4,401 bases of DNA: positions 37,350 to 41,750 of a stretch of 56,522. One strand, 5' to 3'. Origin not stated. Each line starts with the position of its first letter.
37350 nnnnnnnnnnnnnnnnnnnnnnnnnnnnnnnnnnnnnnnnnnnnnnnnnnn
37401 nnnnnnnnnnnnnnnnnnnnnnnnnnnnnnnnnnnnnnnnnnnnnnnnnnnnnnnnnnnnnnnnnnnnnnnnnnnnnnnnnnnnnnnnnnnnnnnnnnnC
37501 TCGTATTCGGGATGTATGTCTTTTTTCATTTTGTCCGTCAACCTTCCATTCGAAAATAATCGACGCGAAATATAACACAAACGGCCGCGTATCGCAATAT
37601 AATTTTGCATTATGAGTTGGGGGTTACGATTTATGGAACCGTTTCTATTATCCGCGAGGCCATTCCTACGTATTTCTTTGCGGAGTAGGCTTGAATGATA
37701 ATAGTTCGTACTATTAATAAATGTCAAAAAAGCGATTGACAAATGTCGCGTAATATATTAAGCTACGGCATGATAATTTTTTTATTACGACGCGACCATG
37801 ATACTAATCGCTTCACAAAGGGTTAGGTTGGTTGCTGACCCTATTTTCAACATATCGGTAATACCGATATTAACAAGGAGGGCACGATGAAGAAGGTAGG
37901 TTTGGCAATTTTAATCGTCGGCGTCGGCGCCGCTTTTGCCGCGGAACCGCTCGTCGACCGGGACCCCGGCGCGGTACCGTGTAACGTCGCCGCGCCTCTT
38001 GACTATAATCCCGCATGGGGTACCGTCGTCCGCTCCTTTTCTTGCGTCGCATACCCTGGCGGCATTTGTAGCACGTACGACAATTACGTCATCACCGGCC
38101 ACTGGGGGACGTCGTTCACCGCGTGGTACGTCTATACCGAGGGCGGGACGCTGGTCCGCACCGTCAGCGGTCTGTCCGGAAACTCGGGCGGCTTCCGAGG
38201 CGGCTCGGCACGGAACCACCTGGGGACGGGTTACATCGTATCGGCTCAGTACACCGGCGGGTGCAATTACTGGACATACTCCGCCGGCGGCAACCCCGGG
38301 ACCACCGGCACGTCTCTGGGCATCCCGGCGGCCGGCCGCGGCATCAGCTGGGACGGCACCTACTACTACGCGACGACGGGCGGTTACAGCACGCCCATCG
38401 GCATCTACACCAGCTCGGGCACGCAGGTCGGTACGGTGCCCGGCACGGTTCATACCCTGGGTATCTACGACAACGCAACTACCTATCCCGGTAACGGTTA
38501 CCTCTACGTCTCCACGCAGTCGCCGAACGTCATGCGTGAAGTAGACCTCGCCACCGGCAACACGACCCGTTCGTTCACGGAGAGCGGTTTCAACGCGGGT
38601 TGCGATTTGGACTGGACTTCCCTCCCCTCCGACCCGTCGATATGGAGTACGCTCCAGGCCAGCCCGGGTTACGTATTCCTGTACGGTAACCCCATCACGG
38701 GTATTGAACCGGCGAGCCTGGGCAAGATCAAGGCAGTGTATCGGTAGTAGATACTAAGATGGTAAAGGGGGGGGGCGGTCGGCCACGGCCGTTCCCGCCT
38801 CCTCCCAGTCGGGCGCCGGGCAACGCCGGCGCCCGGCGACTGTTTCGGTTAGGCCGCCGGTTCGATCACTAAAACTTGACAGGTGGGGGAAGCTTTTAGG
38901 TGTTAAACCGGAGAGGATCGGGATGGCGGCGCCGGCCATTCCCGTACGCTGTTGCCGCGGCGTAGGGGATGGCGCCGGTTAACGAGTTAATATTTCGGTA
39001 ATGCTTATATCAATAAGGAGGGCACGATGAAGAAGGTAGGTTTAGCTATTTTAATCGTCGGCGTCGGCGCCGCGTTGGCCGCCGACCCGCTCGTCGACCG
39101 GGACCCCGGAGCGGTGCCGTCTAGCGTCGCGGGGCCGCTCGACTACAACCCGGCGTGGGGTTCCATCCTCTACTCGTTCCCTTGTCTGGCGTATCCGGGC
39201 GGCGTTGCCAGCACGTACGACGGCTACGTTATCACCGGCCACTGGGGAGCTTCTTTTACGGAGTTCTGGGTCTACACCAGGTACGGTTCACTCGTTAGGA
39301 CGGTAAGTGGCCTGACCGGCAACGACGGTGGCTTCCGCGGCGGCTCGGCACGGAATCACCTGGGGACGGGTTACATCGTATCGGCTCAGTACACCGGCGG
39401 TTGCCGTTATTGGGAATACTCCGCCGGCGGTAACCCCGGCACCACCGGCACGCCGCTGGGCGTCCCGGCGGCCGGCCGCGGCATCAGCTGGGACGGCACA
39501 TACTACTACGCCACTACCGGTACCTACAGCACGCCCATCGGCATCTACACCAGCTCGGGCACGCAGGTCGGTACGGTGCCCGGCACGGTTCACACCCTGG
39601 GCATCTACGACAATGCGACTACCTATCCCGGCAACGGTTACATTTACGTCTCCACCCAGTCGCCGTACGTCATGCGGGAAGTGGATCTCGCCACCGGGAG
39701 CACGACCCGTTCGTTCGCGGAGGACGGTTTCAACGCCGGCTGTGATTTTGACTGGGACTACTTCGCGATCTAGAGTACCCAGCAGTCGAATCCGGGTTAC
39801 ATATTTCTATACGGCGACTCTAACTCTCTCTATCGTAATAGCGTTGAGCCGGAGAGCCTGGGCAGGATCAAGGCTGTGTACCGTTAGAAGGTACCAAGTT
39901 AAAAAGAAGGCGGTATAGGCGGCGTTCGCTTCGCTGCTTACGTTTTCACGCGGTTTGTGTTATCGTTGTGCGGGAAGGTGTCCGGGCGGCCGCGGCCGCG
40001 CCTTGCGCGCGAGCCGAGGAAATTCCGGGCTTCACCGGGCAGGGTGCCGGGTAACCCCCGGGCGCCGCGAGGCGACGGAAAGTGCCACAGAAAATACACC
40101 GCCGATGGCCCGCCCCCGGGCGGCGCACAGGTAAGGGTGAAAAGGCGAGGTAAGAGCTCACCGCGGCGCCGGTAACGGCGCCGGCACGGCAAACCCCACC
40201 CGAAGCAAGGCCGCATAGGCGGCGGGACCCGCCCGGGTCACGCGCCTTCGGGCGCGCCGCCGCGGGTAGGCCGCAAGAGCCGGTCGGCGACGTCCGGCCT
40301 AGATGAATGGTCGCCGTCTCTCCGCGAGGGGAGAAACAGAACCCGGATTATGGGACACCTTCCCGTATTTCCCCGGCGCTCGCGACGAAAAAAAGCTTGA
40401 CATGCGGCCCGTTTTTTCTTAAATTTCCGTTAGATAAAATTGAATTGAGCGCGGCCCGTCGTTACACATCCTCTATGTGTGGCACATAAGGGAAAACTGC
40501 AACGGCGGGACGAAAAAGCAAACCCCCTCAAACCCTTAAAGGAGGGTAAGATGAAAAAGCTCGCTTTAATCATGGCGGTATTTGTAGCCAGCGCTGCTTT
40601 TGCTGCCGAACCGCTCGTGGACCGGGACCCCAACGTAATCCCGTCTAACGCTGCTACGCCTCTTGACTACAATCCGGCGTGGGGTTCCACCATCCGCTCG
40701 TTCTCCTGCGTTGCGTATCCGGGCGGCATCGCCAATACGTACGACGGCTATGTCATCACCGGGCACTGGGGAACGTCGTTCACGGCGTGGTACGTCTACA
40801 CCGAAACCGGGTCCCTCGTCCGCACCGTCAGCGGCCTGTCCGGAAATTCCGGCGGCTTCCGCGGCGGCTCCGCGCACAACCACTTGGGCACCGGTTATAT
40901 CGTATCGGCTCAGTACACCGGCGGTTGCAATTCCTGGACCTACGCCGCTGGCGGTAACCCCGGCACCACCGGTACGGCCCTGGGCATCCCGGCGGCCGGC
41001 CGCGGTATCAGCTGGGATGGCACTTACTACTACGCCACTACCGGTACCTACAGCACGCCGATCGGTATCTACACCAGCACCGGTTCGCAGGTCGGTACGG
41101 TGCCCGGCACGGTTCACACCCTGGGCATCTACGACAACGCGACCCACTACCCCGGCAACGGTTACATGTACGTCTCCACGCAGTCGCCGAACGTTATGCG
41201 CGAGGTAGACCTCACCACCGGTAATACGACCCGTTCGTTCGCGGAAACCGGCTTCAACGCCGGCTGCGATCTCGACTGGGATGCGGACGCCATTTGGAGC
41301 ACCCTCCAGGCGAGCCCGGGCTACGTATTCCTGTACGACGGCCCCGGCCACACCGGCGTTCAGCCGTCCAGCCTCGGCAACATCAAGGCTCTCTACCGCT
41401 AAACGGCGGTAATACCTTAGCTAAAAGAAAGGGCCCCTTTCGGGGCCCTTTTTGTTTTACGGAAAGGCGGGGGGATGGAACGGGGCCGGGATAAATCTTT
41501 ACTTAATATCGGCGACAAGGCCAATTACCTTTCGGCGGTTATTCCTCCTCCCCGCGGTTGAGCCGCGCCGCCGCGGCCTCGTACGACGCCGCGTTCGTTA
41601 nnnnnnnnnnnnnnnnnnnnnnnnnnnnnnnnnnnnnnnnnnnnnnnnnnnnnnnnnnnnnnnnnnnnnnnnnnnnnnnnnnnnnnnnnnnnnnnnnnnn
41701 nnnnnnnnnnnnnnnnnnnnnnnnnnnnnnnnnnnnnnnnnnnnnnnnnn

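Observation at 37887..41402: Triplicated family of secreted Gly/Thr/Tyr-rich proteins of unknown function, with rnpB nested between copies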

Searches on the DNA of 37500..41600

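Call 77: search_rna_families(source=window, start=37500, end=41600, threshold=evalue, max_evalue=1)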
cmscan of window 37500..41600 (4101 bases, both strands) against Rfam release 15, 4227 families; matches with E-value up to 1: 5.
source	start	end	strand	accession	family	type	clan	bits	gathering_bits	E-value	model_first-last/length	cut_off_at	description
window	39974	40366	+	RF00010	RNaseP_bact_a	Gene; ribozyme;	CL00002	264.8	100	2e-86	1-367/367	no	Bacterial RNase P class A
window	41426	41460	+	RF00489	ctRNA_p42d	Gene; antisense;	-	25.5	50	0.02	1-46/46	no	ctRNA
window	41385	41464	+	RF02502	Atu_C8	Gene; sRNA;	-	23.8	50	0.17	1-122/122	no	Rhizobiales sRNA Atu_C8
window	37913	37977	-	RF02791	CcsR1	Gene; sRNA;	-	19.6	65.3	0.19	1-83/83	no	Conserved CCUCCUCCC motif stress-induced RNA 1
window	38792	38844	+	RF02784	SorX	Gene; sRNA;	-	18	46.6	0.72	1-73/73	no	Singlet oxygen resistance RNA X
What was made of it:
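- Tried and rejected: A permissive Rfam search of the ~150-nt leaders found only rnpB and sub-threshold hits lying in coding sequence or over the downstream terminator hairpins (call 77).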
